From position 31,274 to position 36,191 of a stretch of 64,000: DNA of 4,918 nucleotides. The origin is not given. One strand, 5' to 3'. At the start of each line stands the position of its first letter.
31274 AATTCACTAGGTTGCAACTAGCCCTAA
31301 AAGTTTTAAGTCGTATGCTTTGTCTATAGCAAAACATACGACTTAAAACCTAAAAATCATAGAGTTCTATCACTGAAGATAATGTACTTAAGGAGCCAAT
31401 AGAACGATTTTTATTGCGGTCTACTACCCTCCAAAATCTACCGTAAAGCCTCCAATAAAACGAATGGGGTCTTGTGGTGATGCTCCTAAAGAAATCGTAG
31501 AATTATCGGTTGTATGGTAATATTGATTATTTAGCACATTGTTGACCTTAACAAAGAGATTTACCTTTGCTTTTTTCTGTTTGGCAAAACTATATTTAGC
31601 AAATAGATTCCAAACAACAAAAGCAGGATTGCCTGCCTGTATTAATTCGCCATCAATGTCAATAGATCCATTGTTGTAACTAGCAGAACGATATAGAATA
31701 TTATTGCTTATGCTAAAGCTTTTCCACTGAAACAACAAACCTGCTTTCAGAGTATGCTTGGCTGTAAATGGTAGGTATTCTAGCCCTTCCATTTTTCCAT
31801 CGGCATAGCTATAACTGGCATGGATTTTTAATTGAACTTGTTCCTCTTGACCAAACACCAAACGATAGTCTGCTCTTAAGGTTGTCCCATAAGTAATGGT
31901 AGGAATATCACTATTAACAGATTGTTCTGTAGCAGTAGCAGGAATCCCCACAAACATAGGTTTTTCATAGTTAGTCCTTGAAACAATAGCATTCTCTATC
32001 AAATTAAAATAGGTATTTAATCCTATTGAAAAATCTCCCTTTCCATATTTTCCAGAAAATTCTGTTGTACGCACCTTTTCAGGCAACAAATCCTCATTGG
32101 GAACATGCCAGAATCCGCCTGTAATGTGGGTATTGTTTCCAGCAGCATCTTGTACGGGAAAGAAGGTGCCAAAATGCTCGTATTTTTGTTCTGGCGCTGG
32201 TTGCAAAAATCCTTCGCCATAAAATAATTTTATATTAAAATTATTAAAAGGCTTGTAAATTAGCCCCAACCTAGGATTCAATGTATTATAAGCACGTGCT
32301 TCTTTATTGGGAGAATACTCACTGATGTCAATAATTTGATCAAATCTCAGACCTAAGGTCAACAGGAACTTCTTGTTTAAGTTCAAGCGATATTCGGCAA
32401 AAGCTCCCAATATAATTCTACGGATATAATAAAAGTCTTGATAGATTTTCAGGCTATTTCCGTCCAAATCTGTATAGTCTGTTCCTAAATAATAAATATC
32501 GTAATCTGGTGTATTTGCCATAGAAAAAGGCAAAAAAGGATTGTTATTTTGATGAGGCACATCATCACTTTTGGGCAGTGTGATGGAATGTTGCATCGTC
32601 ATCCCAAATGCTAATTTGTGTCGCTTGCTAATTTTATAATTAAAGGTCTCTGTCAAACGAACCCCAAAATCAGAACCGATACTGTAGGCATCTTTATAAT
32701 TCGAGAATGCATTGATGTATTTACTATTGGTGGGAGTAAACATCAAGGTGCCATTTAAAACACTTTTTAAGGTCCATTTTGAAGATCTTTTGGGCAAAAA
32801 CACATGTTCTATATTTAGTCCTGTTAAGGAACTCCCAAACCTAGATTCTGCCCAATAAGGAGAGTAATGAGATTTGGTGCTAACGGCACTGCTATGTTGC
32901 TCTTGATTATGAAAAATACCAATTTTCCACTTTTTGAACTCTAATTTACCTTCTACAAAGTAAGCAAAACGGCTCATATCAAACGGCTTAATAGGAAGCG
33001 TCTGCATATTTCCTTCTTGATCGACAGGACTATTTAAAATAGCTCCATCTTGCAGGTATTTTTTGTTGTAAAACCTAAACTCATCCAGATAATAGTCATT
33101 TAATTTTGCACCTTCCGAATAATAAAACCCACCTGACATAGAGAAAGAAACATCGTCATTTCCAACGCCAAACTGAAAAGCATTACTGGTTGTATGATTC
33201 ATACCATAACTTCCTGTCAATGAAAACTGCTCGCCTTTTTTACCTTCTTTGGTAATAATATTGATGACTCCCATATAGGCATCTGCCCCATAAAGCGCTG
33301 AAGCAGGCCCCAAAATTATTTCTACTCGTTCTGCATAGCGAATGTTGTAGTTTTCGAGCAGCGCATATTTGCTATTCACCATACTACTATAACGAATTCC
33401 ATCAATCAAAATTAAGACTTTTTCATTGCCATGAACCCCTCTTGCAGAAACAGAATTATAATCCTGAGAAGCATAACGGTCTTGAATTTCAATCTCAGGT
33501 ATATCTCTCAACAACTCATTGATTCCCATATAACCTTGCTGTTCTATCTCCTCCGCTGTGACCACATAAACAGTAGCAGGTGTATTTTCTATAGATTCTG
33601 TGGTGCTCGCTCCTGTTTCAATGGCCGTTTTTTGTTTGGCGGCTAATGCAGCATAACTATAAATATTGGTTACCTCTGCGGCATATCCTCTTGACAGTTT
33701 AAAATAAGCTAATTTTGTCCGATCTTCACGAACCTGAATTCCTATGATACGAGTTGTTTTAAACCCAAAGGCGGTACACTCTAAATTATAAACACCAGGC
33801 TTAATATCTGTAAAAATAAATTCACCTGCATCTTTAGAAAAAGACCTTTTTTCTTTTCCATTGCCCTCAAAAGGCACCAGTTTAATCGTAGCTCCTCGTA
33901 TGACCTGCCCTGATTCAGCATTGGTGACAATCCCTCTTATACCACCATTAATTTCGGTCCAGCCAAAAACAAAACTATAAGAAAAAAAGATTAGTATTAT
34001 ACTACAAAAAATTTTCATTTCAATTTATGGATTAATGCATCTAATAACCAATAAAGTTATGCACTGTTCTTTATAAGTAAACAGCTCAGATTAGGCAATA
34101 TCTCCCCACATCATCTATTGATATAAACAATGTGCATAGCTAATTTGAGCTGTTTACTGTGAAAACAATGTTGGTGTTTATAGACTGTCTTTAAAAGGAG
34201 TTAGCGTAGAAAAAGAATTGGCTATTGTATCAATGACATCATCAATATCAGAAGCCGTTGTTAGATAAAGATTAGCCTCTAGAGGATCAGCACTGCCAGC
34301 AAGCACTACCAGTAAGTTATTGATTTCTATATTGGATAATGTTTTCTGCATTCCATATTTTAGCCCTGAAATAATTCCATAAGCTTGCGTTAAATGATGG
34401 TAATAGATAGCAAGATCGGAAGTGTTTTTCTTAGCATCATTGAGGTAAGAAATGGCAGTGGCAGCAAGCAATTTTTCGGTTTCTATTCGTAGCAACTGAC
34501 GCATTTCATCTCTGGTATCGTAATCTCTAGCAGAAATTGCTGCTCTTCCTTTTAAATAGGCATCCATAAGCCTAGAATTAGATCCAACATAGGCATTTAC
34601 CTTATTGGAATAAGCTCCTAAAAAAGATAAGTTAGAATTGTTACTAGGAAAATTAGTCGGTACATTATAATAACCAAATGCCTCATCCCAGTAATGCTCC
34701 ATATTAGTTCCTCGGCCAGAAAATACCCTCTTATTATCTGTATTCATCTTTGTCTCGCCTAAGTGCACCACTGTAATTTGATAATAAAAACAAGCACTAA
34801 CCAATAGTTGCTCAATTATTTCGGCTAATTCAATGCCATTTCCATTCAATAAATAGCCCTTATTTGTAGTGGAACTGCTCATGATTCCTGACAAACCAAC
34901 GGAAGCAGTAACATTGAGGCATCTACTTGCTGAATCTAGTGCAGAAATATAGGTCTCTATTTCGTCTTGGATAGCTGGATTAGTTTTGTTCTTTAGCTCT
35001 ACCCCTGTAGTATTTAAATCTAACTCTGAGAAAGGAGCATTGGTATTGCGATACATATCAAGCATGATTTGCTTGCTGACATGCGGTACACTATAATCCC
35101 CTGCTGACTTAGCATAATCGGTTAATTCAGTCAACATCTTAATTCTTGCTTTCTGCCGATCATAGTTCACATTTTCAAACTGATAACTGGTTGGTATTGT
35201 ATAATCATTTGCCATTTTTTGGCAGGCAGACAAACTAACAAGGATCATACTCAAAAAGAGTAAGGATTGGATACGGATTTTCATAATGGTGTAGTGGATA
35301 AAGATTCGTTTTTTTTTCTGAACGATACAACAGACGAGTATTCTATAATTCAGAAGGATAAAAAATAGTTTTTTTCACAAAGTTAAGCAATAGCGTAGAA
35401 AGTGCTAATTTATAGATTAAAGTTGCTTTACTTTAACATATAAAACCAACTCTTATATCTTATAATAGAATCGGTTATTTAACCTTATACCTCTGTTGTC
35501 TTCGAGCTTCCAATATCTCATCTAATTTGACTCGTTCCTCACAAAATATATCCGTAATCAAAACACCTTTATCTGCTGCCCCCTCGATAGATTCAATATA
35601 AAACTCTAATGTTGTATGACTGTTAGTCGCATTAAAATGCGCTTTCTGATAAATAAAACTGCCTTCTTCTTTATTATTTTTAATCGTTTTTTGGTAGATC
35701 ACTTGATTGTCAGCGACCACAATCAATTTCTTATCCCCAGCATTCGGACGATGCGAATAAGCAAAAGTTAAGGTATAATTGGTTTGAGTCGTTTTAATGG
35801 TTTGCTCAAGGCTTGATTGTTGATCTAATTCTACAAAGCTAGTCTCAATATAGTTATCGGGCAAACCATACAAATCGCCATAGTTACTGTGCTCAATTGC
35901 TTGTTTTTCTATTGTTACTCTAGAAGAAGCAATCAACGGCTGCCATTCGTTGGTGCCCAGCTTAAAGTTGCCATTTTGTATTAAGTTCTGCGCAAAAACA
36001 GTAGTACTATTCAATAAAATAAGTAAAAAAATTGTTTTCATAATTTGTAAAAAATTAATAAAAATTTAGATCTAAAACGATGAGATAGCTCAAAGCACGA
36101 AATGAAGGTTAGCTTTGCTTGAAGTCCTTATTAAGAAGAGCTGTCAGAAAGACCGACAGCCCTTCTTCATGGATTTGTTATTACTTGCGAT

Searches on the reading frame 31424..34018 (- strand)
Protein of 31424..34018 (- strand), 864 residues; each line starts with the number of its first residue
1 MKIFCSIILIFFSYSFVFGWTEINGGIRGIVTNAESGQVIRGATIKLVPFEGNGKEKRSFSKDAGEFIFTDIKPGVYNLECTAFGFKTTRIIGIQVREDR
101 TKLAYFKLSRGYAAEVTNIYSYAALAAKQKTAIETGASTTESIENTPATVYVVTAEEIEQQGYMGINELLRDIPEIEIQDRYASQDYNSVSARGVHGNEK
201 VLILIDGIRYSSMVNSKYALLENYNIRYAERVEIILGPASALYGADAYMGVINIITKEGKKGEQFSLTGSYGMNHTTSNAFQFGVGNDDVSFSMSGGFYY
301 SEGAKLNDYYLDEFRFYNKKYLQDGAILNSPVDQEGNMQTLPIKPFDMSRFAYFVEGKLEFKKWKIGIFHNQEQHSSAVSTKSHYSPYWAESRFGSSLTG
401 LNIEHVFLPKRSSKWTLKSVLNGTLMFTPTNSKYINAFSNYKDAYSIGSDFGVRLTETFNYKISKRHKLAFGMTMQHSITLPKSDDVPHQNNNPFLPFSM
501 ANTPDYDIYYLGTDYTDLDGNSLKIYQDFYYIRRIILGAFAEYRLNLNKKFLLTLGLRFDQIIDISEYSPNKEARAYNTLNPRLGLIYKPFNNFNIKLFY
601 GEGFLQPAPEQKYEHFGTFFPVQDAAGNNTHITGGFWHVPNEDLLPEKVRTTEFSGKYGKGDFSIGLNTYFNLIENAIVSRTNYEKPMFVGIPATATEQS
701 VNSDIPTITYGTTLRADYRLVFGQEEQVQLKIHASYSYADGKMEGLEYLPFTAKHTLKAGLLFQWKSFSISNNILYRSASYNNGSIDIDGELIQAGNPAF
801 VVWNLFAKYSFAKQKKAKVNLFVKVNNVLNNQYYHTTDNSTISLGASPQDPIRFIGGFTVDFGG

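Call 45: search_protein_families(library=pfam, proteins=[window:31424-34018:-], max_evalue=0.01)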
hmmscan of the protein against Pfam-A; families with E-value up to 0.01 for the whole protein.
window:31424-34018:- (864 aa): 4 families
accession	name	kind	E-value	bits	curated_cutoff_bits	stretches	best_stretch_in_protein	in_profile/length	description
PF00593.30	TonB_dep_Rec_b-barrel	-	3.4e-30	106.7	27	1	384-828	45-436/436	TonB dependent receptor-like, beta-barrel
PF07715.20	Plug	-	3.5e-20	72.9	23.9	1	143-251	2-107/107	TonB-dependent Receptor Plug Domain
PF13620.12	CarboxypepD_reg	-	1.6e-12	48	32.3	1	27-106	2-79/82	Carboxypeptidase regulatory-like domain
PF13715.12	CarbopepD_reg_2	-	0.00016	22.1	32.2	1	27-106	1-74/88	CarboxypepD_reg-like domain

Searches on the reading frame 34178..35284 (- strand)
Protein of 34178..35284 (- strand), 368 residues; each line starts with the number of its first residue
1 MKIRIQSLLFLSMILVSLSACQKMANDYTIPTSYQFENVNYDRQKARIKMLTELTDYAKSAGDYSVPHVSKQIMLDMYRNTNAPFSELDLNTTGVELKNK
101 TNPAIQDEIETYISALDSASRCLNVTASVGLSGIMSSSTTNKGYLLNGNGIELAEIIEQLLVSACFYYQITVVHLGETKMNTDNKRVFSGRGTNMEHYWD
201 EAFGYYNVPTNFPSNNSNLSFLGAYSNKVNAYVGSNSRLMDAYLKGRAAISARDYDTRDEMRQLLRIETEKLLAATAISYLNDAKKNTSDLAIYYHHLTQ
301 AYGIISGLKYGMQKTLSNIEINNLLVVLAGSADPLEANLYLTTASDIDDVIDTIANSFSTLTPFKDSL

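Call 45: search_protein_families(library=pfam, proteins=[window:34178-35284:-], max_evalue=0.01)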
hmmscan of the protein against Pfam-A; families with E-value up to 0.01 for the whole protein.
window:34178-35284:- (368 aa): 1 family
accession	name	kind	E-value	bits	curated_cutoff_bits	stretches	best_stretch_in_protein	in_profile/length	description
PF16148.10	DUF4856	-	4.8e-36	124.9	22.3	1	33-359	3-356/358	Domain of unknown function (DUF4856)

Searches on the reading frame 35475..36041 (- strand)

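Call 45: search_protein_families(library=pfam, proteins=[window:35475-36041:-], max_evalue=0.01)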
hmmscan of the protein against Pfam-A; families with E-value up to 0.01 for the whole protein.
window:35475-36041:- (188 aa): 1 family
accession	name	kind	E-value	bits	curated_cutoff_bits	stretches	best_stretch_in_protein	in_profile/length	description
PF04862.18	DUF642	-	1.1e-07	32.3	27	1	20-153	2-142/157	Protein of unknown function (DUF642)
